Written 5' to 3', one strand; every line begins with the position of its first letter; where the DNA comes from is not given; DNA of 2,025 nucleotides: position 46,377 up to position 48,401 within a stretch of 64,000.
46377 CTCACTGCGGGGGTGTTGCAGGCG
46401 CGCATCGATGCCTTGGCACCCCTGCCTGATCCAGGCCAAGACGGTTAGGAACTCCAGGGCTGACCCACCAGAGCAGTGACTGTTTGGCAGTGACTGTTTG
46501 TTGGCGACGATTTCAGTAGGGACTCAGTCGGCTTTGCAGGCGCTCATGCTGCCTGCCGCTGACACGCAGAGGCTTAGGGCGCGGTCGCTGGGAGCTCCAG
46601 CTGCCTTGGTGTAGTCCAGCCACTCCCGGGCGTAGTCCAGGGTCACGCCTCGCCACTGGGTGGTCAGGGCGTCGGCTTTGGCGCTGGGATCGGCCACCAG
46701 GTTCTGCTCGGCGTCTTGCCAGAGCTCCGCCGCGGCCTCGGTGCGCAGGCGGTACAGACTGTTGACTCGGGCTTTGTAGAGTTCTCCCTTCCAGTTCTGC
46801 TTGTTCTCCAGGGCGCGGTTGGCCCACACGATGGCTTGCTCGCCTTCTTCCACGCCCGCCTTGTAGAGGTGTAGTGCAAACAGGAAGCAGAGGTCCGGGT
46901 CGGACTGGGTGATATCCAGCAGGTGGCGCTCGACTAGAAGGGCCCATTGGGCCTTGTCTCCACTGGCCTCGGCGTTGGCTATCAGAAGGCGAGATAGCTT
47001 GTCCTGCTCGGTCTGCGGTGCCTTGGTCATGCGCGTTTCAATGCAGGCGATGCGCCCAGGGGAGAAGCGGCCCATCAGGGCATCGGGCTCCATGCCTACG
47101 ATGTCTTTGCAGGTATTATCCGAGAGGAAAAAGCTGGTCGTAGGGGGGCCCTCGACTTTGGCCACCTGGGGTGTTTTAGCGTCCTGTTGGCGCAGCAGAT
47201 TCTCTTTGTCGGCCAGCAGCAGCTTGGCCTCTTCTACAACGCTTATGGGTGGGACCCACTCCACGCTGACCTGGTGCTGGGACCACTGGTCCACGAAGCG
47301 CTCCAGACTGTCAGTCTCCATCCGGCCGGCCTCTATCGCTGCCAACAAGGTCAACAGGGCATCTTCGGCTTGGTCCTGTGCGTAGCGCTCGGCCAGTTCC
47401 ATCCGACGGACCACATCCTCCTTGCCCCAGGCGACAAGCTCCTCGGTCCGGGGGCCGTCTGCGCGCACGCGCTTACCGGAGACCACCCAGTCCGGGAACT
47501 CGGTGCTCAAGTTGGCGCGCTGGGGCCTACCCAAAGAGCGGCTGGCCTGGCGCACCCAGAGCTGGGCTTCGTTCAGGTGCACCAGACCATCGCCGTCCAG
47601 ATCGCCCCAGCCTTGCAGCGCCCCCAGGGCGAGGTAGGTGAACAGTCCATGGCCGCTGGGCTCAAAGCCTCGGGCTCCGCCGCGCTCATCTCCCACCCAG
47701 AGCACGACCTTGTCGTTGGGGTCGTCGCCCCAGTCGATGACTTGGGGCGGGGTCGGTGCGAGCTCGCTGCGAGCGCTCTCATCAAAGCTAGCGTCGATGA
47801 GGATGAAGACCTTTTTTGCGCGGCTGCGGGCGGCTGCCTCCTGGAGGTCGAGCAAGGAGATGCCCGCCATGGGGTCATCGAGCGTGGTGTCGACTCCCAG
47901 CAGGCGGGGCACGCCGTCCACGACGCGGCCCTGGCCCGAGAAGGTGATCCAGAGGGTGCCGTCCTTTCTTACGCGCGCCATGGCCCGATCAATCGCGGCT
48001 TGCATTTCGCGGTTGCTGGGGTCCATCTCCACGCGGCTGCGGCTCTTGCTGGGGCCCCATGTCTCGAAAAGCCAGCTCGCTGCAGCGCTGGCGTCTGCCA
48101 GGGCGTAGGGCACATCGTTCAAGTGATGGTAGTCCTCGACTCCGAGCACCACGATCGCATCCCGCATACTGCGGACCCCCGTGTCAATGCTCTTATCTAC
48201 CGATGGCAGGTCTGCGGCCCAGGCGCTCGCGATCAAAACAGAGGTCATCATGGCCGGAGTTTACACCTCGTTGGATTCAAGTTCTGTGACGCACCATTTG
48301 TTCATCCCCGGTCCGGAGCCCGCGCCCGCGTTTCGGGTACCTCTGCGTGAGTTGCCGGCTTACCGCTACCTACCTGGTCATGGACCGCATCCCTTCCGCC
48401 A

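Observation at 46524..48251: Orthocaspase-like domain with both catalytic residues substituted (His to Gln, Cys to Ser)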

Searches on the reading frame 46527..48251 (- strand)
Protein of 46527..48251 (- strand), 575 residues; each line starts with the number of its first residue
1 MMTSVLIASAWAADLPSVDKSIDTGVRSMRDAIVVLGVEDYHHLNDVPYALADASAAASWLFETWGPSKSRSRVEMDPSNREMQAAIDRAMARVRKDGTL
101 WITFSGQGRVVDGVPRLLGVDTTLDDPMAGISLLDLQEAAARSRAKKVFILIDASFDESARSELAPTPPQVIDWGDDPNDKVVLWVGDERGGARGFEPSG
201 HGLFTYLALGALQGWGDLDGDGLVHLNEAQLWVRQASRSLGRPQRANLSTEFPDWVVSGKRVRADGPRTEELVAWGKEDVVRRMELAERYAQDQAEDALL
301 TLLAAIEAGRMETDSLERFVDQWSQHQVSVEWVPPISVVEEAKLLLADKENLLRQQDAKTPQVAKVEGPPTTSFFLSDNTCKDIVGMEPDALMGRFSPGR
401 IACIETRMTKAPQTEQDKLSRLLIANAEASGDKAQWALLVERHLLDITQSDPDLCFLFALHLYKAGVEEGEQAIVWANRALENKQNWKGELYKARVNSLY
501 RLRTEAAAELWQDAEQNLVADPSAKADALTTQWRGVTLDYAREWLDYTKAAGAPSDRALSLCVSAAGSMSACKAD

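Call 3: search_protein_families(library=pfam, proteins=[window:46527-48251:-], max_evalue=10)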
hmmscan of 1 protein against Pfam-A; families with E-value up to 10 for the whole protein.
window:46527-48251:- (575 aa): 0 families
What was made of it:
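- On Caspase/hemoglobinase fold (MEROPS clan CD, family C14; Pfam PF00656): The query alone has no Pfam hit even at E <= 10 (call 3).
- The query alone misses Pfam's threshold (call 3).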

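Call 4: search_protein_families(library=ncbifam, proteins=[window:46527-48251:-], max_evalue=10)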
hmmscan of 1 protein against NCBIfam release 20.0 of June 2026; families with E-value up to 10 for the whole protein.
window:46527-48251:- (575 aa): 0 families
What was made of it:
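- Checked: The query alone has no Pfam or NCBIfam hit (calls 3, 4).
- Tried and rejected: Pfam and NCBIfam on the query alone gave no hits (calls 3, 4).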

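Call 5: search_solved_structures(query=window:46527-48251:-, max_evalue=10, show_alignments=3)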
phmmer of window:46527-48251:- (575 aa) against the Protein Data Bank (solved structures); distinct sequences matched with E-value up to 10: 1.
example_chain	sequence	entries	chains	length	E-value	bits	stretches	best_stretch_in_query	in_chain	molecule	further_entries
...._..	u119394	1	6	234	1.3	10.7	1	239-272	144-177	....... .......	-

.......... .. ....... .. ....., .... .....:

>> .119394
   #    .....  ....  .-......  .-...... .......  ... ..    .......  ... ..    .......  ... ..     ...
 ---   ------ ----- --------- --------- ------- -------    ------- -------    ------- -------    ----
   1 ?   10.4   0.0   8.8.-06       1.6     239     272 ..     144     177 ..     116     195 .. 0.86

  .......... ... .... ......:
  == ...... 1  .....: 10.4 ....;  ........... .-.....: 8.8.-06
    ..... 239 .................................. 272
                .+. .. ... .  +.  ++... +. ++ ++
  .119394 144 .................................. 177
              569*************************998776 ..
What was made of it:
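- Tried and rejected: phmmer of the query against PDB sequences gave only a chance hit at E 1.3 (call 5).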

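Call 6: find_homologous_proteins(query=window:46527-48251:-, max_evalue=0.001)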
Query window:46527-48251:- (575 aa): 48 proteins with E <= 0.001 among 8000 candidates.
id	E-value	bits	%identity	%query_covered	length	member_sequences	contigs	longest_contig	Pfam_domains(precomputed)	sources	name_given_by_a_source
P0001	0.0e+0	1285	100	100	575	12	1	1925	-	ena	-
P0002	0.0e+0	1079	84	100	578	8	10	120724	-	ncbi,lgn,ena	-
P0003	3.8e-292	988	82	94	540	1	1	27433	-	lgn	-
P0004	1.1e-250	851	67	100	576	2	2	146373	-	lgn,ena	-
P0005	1.2e-169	584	52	99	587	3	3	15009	-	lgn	-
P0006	7.4e-168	578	50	100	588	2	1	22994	-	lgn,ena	-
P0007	6.0e-166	571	49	100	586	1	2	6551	-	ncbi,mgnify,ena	mgnify:CR=1 FL=1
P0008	3.4e-164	566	49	98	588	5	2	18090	-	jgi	jgi:hypothetical protein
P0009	5.6e-160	552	48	100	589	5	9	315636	-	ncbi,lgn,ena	-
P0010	8.5e-160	551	49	97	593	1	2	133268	-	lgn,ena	-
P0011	3.9e-158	546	49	100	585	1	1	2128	-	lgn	-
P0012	1.3e-155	537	49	97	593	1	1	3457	-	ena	-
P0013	8.8e-153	528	47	100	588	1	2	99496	-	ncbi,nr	ncbi:MAG: caspase family protein [Proteobacteria bacterium]|nr:caspase family protein [Pseudomonadot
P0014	6.8e-149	515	47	100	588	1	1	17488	-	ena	-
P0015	9.8e-148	511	48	96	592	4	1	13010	PF00656.28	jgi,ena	-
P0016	3.9e-147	509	47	97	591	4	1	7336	PF00656.28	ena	-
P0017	6.7e-147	509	47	97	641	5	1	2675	PF00656.28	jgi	jgi:hypothetical protein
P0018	4.9e-144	499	48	97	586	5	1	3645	PF00656.28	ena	-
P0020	1.4e-141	491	44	99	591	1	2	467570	PF00656.28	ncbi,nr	ncbi:MAG: caspase family protein [Alphaproteobacteria bacterium]|nr:caspase family protein [Alphapro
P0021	7.3e-138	479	44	100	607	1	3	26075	PF00656.28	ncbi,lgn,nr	ncbi:caspase family protein [Myxococcota bacterium]|nr:caspase family protein [Myxococcota bacterium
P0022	1.2e-136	475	44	100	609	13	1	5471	PF00656.28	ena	-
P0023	4.3e-134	466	59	34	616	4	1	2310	PF00656.28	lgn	-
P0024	1.3e-94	336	37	98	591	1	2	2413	PF00656.28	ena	-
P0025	2.2e-94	335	38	98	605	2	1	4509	PF00656.28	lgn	-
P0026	3.3e-94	335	37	98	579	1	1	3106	PF00656.28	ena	-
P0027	2.1e-93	332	37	98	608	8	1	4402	PF00656.28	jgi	jgi:hypothetical protein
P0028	9.2e-93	330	38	99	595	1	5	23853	PF00656.28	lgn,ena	-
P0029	9.2e-92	326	38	97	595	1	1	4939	PF00656.28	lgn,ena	-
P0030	2.7e-91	325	39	98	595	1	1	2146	PF00656.28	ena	-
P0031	1.5e-90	323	44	37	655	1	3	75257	PF00656.28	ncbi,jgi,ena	-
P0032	1.9e-90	322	38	97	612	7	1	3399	PF00656.28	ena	-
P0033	2.7e-88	315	36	99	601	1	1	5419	PF00656.28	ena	-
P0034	1.2e-83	300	36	97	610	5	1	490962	PF00656.28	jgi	jgi:hypothetical protein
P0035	2.6e-83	299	36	99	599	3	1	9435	PF00656.28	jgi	jgi:hypothetical protein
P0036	8.3e-83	297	34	99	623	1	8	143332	PF00656.28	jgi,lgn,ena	-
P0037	8.3e-82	294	33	95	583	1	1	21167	PF00656.28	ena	-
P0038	1.4e-78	283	34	97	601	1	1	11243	PF00656.28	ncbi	-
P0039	7.7e-77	277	34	97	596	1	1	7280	PF00656.28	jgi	jgi:hypothetical protein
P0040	3.7e-73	265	33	94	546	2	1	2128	PF00656.28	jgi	jgi:hypothetical protein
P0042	9.0e-65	237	29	100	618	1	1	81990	PF00656.28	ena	-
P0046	1.9e-12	65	29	45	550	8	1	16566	PF02493.27,PF00656.28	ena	-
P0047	3.3e-9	54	32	29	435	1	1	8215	PF00656.28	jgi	jgi:hypothetical protein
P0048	3.6e-5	41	27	35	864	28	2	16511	PF00656.28,PF07705.18,PF14903.12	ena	-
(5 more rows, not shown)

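Call 11: search_solved_structures(query=A1, max_evalue=1, show_alignments=4)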
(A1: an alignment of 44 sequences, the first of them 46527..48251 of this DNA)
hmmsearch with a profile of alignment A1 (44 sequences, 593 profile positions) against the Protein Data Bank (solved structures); distinct sequences matched with E-value up to 1: 11.
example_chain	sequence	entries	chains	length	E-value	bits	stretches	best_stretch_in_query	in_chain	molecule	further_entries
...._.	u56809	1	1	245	0.043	15.7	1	31-159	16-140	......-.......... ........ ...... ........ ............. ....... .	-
38go_A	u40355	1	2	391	0.12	14.1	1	31-159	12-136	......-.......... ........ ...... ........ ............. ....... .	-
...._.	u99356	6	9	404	0.13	14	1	32-159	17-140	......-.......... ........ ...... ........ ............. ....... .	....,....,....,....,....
4f6p_A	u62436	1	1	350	0.15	13.8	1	22-116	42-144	Metacaspase-1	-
4f6o_A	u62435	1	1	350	0.16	13.8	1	22-116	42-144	Metacaspase-1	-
3v55_A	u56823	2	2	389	0.18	13.7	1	33-159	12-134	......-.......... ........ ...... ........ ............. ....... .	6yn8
8v4x_A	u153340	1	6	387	0.18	13.6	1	33-159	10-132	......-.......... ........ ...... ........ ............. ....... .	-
9mkc_A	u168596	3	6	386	0.2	13.5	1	33-159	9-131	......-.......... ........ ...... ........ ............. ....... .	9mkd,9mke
7pav_A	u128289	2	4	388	0.25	13.1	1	34-159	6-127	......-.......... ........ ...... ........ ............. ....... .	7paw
4i1p_A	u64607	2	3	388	0.25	13.1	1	34-159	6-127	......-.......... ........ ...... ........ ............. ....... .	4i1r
3uo8_B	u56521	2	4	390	0.25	13.1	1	34-159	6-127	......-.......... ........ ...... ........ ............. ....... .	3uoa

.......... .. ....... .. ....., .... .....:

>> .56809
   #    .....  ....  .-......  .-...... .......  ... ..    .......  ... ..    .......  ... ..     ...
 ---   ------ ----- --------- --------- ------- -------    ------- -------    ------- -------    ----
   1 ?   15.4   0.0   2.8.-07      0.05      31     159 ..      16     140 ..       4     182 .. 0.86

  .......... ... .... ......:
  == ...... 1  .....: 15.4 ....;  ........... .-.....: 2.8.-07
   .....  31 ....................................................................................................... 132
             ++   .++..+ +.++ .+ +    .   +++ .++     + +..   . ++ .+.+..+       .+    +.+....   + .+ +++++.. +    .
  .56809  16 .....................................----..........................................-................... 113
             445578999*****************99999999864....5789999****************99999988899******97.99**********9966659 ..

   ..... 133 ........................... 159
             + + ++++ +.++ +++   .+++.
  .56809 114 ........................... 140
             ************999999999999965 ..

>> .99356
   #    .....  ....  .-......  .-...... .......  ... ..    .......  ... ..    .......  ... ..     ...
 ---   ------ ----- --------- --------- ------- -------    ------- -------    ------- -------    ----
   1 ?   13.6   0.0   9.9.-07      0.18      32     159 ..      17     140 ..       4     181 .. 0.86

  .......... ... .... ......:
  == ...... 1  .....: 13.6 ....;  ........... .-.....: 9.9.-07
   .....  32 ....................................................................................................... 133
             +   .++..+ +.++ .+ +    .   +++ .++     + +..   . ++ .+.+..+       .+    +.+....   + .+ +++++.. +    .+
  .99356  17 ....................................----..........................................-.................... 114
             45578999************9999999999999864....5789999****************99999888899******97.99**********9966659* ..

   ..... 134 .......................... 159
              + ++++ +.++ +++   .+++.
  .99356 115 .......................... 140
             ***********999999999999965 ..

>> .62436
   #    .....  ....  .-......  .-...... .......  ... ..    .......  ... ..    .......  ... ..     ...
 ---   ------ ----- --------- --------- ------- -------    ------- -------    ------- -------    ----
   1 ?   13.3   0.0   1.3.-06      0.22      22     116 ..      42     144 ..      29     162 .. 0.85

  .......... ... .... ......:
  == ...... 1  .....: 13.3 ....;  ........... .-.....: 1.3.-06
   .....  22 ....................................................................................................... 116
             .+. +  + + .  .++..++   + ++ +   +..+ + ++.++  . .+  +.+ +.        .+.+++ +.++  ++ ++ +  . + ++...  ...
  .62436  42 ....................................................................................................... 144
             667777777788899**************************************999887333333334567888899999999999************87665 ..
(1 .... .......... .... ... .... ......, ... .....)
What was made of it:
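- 48093..48095 (-): Codon GAC = D53, equivalent to the first acidic S1-pocket residue (Asp95 of TbMC2; Asp of Yca1 'CIND'). Profile alignment to Yca1 and MALT1 (call 11).
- The family profile aligns with MALT1 'YYAGHG' and 'LLDMC' (call 11).
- Tried and rejected: The family profile against PDB sequences was only marginal (E 0.04-0.25, call 11).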

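Call 21: predict_structure(alignment_id=A1)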
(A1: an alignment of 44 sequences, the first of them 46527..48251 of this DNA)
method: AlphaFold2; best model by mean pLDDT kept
length: 575 residues; sequences in the alignment: 44
mean_pLDDT: 91.2   pTM: 0.62
mean pLDDT of the five models: 91.2, 90.5, 90.4, 90.0, 89.3
residues with pLDDT >= 90: 474; 70-90: 59; 50-70: 12; < 50: 30
segments of 3 or more residues with pLDDT < 50: 1-11, 359-376
pLDDT, mean of each block of 10 residues (from residue 1): 42 81 92 98 97 98 95 98 98 98 97 96 94 96 97 96 90 81 96 96 98 96 96 95 92 89 92 94 95 96 97 97 94 85 79 62 39 56 91 93 97 96 96 96 95 97 97 98 93 95 98 97 97 98 96 95 96 76
secondary structure, 60 per line:
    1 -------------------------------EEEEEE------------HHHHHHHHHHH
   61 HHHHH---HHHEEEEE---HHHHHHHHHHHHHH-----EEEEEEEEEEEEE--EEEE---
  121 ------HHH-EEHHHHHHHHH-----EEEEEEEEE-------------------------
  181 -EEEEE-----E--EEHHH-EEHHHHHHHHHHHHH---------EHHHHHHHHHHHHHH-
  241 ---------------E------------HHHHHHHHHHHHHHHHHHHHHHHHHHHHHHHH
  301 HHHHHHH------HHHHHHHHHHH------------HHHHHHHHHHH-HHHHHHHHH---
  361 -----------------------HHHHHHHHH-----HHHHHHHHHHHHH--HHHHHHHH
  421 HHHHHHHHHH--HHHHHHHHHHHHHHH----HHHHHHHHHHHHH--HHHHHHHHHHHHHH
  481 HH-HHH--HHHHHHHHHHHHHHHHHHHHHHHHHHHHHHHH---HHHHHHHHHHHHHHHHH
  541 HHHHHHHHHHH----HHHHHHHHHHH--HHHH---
elements in order: E32-37 H50-65 E72-76 H80-93 E99-111 E114-117 H133-141 E147-155 E182-186 H203-215 H226-239 H269-307 H314-324 H337-347 H349-357 H384-392 H398-410 H413-430 H433-447 H452-464 H467-482 H489-520 H524-551 H556-566 H569-572
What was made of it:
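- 47466..48164 (-): Caspase/hemoglobinase-fold (p20-like, Peptidase C14) domain, aa ~30-262. AF2 gives six strands and five helices at pLDDT >90 (call 21).
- On Caspase/hemoglobinase fold (MEROPS clan CD, family C14; Pfam PF00656): AF2 pLDDT 91 with strands at 32-37, 72-76, 99-111, 147-155, 182-186 and ~256, and five helices (call 21).
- Checked: The AF2 model has pLDDT 91.2 (call 21).
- Fold: the AF2 model has pLDDT 91 (call 21). Residue-level structural superposition could not be done because model coordinates were not accessible, so the dyad assignment rests on sequence and profile alignments plus the secondary-structure position (S155 ends strand 147-155, call 21).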

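Call 24: fold_search(model_id=the predicted structure, library=pdb)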
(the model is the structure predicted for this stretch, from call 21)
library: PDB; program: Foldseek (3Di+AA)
matches with E <= 10: 873; with E <= 0.001: 55
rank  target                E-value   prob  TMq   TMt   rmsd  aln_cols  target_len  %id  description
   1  4i1p_C                3.1e-08  1.00  0.31  0.46  10.7       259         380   14  Human MALT1 (caspase-IG3) in complex with activity based-probe (released 2014-07-09)
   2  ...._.                5.2e-08  1.00  0.30  0.68   8.5       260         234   14  Human MALT1 (caspase domain) in complex with an irreversible peptidic inhibitor (released 2012-03-14)
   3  7paw_B                9.2e-08  1.00  0.29  0.44  11.0       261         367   15  MALT1 in complex with compound 1 (released 2021-11-17)
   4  4i1p_A                1.0e-07  1.00  0.31  0.45  11.8       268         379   13  Human MALT1 (caspase-IG3) in complex with activity based-probe (released 2014-07-09)
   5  7pav_B                1.5e-07  1.00  0.30  0.46  12.2       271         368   13  MALT1 in complex with compound 1 (released 2021-11-17)
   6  7pav_A                1.5e-07  1.00  0.29  0.45  11.3       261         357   14  MALT1 in complex with compound 1 (released 2021-11-17)
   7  8v4x_C                1.6e-07  1.00  0.32  0.49  10.2       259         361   14  Structure of MALT1 in complex with an allosteric inhibitor (released 2024-05-01)
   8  8v4x_D                1.7e-07  1.00  0.31  0.47  10.8       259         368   14  Structure of MALT1 in complex with an allosteric inhibitor (released 2024-05-01)
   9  7paw_A                1.8e-07  1.00  0.29  0.46  10.9       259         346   14  MALT1 in complex with compound 1 (released 2021-11-17)
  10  8v4x_B                2.1e-07  1.00  0.30  0.47   7.5       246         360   13  Structure of MALT1 in complex with an allosteric inhibitor (released 2024-05-01)
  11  3uo8_B                2.7e-07  1.00  0.30  0.46   6.8       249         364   13  Crystal structure of the MALT1 paracaspase (P1 form) (released 2011-12-21)
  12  3uo8_C                2.8e-07  1.00  0.32  0.49   6.0       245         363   13  Crystal structure of the MALT1 paracaspase (P1 form) (released 2011-12-21)
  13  8v4x_A                3.5e-07  1.00  0.31  0.47  11.7       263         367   14  Structure of MALT1 in complex with an allosteric inhibitor (released 2024-05-01)
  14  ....                  4.3e-07  1.00  0.28  0.44  12.0       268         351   14  Human MALT1(329-729) in complex with a chromane urea containing inhibitor (released 2020-12-09)
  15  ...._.                4.3e-07  1.00  0.28  0.43  11.4       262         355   12  human MALT1(329-728) IN COMPLEX WITH MLT-747 (released 2019-01-02)
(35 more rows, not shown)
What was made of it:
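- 47466..48164 (-): Foldseek matches MALT1, metacaspases and caspase-9 (call 24).
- On Caspase/hemoglobinase fold (MEROPS clan CD, family C14; Pfam PF00656): Foldseek: MALT1 E 3e-8, TM 0.68 to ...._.; AtMC9, Yca1 and caspase-9 at E <= 4e-5 (call 24).
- Checked: Foldseek against the PDB finds MALT1 paracaspase at E 3e-8, plus metacaspase-9, Yca1 and caspase-9 (call 24).
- Foldseek finds MALT1 at E 3e-8 (TM 0.68 on the isolated caspase domain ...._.), then metacaspase-9, Yca1 and caspase-9 (call 24). Caspase-fold proteases such as MALT1, the best structural matches (call 24), work as dimers (general knowledge).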

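Call 25: search_protein_families(library=pfam, alignment_id=A1, max_evalue=0.01)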
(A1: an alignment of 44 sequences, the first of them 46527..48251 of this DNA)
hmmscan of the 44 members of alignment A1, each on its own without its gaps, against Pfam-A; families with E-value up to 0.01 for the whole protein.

A. member 1, window:46527-48251:- (575 aa): 0 families

B. families by the number of members that match (of 44 scanned): 5 families
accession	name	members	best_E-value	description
PF00656.27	Peptidase_C14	27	1.8e-12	Caspase domain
PF00590.25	TP_methylase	1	0.0036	Tetrapyrrole (Corrin/Porphyrin) Methylases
PF04748.18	Polysacc_deac_2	1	0.0067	Divergent polysaccharide deacetylase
PF18407.7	GNAT_like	1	0.0083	GCN5-related N-acetyltransferase like domain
PF20526.3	DUF6741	1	0.0084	Domain of unknown function (DUF6741)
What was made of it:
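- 47466..48164 (-): Homologues hit PF00656 (call 25).
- On Caspase/hemoglobinase fold (MEROPS clan CD, family C14; Pfam PF00656): However, 27 of 44 full-length homologues hit PF00656, best E 1.8e-12 (call 25).
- On Tetratricopeptide (TPR) repeat proteins: No Pfam TPR hit (calls 3, 25).
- Checked: 27 of 44 family members hit PF00656 Peptidase_C14, best E 1.8e-12 (call 25).
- Homology: 27 of 44 family members hit PF00656 (call 25).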

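Call 29: find_encoding_contigs(protein=P0002, flank=6000, max_places=2)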
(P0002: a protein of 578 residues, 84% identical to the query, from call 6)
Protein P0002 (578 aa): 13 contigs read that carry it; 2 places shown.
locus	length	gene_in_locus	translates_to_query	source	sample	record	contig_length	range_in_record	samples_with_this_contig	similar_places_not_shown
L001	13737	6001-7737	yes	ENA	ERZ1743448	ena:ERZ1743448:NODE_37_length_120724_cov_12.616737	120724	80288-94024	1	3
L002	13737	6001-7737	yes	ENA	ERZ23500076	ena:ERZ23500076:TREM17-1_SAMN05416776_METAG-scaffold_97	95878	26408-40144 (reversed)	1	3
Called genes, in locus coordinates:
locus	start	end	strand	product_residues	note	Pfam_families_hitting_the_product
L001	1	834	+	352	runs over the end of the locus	PF08668:HDOD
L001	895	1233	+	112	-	-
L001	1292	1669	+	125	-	PF00462:Glutaredoxin, PF13417:GST_N_3, PF13409:GST_N_2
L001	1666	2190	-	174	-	-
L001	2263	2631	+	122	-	-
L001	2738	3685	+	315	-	-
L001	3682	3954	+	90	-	PF09313:TehB-like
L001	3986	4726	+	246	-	-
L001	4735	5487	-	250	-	PF01497:Peripla_BP_2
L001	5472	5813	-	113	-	PF03745:DUF309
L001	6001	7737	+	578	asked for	-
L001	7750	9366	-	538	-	PF21088:MS_channel_1st, PF00924:MS_channel_2nd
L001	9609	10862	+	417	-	-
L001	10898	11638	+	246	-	-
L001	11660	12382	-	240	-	PF01322:Cytochrom_C_2 (faint)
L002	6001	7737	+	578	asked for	-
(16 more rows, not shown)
